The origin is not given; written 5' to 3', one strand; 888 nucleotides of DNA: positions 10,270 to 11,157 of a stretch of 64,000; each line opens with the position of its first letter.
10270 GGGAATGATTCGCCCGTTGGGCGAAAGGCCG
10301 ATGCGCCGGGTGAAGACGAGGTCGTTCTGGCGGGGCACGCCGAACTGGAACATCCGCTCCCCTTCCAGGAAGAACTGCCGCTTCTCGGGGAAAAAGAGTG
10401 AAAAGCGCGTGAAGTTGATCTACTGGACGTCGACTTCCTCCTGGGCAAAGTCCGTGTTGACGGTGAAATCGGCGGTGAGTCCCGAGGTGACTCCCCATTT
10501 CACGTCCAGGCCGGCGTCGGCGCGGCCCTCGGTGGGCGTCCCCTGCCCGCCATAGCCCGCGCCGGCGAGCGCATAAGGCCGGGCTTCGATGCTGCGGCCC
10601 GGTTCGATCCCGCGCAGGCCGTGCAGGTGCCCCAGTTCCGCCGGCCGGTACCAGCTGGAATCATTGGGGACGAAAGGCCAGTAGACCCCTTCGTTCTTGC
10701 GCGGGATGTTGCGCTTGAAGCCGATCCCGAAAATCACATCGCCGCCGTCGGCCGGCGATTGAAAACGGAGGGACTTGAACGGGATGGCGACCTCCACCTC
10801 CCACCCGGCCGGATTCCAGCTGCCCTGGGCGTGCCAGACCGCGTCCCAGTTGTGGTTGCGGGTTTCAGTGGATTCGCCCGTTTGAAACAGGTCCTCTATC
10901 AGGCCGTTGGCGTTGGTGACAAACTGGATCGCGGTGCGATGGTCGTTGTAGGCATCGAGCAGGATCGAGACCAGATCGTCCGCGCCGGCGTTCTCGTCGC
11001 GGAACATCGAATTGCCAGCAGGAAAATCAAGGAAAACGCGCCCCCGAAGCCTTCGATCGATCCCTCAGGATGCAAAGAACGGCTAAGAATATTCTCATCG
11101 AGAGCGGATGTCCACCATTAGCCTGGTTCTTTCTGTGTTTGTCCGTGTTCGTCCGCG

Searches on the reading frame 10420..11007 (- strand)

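Call 88: search_protein_families(library=pfam, max_evalue=0.001, proteins=[window:10420-11007:-])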
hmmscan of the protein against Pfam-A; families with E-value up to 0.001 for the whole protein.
window:10420-11007:- (195 aa): 1 family
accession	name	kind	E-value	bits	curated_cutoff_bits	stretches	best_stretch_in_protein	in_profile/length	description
PF19313.5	DUF5916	-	9.6e-05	21.7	22.6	1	144-193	9-56/572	Domain of unknown function (DUF5916)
